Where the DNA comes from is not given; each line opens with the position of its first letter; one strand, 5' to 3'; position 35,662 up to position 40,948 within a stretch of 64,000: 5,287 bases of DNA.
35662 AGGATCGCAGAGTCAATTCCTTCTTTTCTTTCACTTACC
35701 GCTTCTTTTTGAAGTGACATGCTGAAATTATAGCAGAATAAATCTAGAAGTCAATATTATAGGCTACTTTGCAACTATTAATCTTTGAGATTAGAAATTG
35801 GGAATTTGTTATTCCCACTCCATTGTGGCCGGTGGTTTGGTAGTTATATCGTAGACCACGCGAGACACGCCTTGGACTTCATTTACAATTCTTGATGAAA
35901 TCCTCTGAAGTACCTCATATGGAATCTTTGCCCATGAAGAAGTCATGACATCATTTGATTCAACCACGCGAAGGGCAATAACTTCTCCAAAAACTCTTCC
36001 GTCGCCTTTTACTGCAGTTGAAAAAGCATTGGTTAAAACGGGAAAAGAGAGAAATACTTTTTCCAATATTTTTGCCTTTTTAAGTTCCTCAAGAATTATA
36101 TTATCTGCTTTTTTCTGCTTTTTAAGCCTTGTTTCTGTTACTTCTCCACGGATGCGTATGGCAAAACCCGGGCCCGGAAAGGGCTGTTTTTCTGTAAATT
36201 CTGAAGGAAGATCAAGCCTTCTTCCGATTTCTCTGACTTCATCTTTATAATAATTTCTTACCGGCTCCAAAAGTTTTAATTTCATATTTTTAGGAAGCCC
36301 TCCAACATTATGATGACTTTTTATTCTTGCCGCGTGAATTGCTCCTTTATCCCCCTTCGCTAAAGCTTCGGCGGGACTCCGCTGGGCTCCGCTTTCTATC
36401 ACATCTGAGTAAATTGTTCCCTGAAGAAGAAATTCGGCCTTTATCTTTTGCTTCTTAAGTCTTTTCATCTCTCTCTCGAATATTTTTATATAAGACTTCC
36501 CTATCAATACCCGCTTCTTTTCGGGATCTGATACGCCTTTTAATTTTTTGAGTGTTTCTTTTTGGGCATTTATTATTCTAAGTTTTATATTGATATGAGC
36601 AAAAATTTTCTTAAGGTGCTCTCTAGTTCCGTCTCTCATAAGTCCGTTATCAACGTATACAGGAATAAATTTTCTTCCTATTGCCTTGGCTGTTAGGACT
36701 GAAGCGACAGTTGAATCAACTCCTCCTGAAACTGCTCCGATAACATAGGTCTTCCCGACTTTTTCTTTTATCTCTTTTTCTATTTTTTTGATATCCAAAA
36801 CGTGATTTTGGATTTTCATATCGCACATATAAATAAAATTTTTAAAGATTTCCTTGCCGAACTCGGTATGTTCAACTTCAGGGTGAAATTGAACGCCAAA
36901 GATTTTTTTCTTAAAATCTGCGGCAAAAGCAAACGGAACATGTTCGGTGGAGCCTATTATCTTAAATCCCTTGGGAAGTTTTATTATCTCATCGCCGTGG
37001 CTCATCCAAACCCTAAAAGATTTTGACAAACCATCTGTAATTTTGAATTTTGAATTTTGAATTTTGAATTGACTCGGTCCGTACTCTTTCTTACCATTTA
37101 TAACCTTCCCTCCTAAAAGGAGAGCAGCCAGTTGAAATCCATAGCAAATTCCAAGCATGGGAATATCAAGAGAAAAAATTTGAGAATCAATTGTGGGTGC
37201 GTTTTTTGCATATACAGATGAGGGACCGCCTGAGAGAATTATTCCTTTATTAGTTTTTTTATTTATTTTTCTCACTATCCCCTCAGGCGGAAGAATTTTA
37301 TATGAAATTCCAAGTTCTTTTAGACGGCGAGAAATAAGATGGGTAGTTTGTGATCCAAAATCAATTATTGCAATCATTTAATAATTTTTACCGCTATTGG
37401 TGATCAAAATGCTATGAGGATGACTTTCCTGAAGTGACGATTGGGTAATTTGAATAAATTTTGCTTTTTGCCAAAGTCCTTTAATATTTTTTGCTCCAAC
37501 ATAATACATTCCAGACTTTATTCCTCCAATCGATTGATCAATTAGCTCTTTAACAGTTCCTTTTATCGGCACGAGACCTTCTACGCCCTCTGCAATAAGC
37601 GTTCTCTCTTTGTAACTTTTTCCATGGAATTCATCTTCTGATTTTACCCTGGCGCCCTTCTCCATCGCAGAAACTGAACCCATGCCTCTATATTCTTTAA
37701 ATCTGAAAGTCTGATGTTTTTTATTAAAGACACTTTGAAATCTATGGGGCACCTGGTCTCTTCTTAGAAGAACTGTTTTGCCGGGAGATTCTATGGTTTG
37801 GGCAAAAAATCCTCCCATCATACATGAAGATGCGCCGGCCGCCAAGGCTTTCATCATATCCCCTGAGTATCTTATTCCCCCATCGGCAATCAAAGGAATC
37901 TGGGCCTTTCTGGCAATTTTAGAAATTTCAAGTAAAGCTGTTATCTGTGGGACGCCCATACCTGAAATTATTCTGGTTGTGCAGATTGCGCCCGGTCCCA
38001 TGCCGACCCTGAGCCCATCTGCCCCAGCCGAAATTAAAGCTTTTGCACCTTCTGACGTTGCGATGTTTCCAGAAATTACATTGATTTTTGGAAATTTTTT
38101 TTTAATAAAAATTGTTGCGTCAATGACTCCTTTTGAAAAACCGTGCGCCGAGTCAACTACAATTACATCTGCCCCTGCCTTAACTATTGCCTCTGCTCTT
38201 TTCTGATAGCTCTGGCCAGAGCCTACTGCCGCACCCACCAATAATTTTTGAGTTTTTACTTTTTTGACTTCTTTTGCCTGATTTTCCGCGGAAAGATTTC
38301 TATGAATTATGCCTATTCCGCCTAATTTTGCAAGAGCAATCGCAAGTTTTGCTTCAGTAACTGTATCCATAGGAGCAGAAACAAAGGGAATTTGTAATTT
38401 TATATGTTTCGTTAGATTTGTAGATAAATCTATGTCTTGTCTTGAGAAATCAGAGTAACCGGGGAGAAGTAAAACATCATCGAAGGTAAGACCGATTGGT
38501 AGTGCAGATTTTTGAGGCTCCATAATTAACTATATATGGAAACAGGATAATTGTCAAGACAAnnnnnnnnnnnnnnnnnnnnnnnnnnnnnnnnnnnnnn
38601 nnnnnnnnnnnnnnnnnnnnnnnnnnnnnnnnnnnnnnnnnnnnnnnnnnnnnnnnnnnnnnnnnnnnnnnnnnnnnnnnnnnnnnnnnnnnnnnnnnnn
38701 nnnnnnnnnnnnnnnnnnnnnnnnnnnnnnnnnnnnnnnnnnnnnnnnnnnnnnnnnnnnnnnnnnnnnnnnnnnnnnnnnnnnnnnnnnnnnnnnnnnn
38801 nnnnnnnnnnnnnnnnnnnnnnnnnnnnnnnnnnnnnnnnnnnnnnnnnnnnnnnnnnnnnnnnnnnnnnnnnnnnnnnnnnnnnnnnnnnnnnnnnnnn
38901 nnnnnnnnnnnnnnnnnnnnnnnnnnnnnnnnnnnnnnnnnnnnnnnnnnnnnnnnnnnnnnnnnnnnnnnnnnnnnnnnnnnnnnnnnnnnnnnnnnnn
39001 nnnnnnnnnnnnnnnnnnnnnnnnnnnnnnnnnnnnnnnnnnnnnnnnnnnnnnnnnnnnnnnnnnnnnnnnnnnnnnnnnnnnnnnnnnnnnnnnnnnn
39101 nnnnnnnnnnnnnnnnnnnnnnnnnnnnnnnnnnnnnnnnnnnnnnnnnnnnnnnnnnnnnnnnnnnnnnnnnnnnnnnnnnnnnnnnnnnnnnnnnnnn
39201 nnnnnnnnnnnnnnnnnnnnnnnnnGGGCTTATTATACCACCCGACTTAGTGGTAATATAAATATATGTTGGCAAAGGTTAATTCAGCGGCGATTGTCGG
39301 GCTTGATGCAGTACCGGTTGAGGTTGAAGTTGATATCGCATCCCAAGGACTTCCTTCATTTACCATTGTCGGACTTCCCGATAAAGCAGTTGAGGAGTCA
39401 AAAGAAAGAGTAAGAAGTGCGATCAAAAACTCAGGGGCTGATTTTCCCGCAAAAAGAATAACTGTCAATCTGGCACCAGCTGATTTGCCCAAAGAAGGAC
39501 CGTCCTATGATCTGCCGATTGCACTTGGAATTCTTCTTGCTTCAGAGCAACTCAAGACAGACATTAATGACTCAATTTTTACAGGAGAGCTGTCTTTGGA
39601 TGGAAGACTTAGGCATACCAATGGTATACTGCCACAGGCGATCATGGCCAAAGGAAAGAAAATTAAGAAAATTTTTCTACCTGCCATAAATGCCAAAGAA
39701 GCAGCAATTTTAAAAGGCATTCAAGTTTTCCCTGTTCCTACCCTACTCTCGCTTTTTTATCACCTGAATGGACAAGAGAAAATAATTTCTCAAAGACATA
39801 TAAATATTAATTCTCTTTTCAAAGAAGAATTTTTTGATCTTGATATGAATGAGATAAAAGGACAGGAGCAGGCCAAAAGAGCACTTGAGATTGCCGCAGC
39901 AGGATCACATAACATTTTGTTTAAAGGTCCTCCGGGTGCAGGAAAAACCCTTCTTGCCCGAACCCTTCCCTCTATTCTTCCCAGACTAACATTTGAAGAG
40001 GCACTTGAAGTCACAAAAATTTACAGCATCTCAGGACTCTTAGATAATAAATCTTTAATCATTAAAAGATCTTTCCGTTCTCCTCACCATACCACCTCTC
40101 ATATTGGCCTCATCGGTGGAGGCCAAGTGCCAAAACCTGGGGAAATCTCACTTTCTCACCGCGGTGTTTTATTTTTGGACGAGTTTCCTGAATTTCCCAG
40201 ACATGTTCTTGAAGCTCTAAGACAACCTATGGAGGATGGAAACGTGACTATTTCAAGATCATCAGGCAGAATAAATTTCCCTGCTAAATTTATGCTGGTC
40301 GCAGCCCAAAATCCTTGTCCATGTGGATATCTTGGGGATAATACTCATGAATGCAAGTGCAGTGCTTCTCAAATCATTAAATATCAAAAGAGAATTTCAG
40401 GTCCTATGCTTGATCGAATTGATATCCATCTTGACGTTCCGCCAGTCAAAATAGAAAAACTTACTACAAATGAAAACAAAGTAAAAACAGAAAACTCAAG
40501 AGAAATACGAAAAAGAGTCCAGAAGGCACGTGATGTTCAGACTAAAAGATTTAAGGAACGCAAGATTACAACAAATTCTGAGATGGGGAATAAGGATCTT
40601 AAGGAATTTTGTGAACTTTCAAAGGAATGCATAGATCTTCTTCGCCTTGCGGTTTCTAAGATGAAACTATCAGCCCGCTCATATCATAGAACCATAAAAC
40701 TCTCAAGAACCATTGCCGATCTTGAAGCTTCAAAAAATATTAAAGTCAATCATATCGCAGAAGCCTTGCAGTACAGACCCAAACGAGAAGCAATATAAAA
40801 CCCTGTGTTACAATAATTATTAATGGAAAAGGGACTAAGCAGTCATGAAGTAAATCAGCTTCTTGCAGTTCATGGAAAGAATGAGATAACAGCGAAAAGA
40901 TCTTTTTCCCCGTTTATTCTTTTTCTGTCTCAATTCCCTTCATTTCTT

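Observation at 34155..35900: Divergent direct repeat of the guaA 3' end brackets the NUDIX-epimerase cassette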

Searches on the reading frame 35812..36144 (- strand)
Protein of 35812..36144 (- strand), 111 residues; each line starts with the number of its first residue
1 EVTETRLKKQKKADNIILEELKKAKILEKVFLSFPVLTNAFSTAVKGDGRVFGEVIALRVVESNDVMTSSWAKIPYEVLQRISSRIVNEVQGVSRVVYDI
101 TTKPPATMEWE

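Call 63: find_homologous_proteins(query=window:35812-36144:-, max_evalue=1e-30)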
Query seq(111 aa) (111 aa): 197 proteins with E <= 1e-30 among 914 candidates; the best 120 are listed.
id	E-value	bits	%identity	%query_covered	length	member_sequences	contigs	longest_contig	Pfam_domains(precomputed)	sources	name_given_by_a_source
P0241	3.0e-51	190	84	100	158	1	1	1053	PF00958.28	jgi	jgi:GMP synthase (glutamine-hydrolysing)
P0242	6.2e-51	188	79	100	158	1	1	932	PF00958.28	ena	-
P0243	1.4e-50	187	81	100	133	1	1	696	PF00958.28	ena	-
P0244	4.8e-49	182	77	100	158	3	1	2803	PF00958.28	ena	-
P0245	6.9e-49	182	78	100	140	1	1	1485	PF00958.28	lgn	-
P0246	8.3e-49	182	76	100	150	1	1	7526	PF00958.28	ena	-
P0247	1.2e-48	181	77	100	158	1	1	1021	PF00958.28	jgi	jgi:GMP synthase (glutamine-hydrolysing)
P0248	1.2e-48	181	78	100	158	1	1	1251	PF00958.28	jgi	jgi:GMP synthase (glutamine-hydrolysing)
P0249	2.5e-48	180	78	100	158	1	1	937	PF00958.28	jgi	jgi:GMP synthase (glutamine-hydrolysing)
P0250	7.2e-48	179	77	100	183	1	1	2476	PF00958.28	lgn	-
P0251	9.1e-48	178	74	100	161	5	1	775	PF00958.28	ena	-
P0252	3.1e-47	177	73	100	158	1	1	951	PF00958.28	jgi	jgi:GMP synthase (glutamine-hydrolysing)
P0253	7.6e-47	175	73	100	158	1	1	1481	PF00958.28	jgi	jgi:GMP synthase (glutamine-hydrolysing)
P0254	9.5e-47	175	77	100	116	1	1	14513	PF00958.28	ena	-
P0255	3.2e-46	173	73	100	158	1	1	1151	PF00958.28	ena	-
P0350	8.0e-37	143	88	68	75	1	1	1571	PF00958.28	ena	-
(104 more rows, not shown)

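Call 64: find_encoding_contigs(protein=P0350, flank=3000, max_places=3)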
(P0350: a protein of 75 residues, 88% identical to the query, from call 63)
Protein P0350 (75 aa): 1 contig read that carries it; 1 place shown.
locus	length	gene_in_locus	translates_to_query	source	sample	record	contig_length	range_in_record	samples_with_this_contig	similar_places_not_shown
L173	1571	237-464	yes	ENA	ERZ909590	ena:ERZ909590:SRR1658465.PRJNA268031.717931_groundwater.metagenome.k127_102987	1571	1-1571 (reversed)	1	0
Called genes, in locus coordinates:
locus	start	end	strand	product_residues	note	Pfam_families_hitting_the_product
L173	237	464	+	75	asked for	PF00958:GMP_synt_C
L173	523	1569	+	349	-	?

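Call 65: find_encoding_contigs(protein=P0241, flank=3000, max_places=3)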
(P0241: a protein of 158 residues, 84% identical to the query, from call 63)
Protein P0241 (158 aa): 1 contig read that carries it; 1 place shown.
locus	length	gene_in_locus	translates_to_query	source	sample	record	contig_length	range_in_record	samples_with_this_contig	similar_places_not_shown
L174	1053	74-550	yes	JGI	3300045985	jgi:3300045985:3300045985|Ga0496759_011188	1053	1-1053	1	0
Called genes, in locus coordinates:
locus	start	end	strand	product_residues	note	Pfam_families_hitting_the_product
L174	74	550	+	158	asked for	PF00958:GMP_synt_C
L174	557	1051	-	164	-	?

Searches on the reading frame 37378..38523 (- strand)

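Call 9: search_protein_families(library=pfam, proteins=[window:37378-38523:-])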
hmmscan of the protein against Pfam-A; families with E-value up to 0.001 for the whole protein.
window:37378-38523:- (381 aa): 5 families
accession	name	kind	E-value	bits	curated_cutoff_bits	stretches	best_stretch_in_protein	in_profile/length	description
PF00478.31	IMPDH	-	1.4e-132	442.3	25.6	1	11-370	1-345/345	IMP dehydrogenase / GMP reductase domain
PF03060.21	NMO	-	1.1e-11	45.2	28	1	83-251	79-236/331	Nitronate monooxygenase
PF01070.24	FMN_dh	-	2.5e-08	33.8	24.9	1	154-241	226-306/350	FMN-dependent dehydrogenase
PF00977.27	His_biosynth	-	0.00012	22.1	23.6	0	200-238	65-103/228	Histidine biosynthesis protein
PF01645.23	Glu_synthase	-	0.00046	19.9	20.4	0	176-237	240-304/369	Conserved region in glutamate synthase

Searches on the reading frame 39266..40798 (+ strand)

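Call 9: search_protein_families(library=pfam, proteins=[window:39266-40798:+])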
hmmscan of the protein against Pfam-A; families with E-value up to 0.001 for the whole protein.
window:39266-40798:+ (510 aa): 10 families
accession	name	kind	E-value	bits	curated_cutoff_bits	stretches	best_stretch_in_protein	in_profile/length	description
PF01078.27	Mg_chelatase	-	4.3e-95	317.4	20.3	1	193-398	1-206/207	Magnesium chelatase, subunit ChlI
PF13541.12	ChlI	-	7.3e-48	161.9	27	1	20-142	1-121/121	Subunit ChlI of Mg-chelatase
PF13335.12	Mg_chelatase_C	-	5e-31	107.6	26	1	409-504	2-94/94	Magnesium chelatase, subunit ChlI C-terminal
PF07728.20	AAA_5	-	1.5e-08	35.2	22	1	216-352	1-125/139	AAA domain (dynein-related subfamily)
PF05362.19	Lon_C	-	5e-08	33.2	21.1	1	47-145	75-175/205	Lon protease (S16) C-terminal proteolytic domain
PF00493.29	MCM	-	2e-07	30.8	23.3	1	290-360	113-183/224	MCM P-loop domain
PF05496.18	RuvB_N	-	8e-06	26.1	27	0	194-234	6-53/159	Holliday junction DNA helicase RuvB P-loop domain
PF00158.32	Sigma54_activat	-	3.2e-05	24.1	20.2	1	201-347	9-140/168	Sigma-54 interaction domain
PF07726.17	AAA_3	-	0.0002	21.7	27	0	301-351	65-113/131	ATPase family associated with various cellular activities (AAA)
PF07724.20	AAA_2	-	0.00079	19.9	27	0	216-338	5-114/166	AAA domain (Cdc48 subfamily)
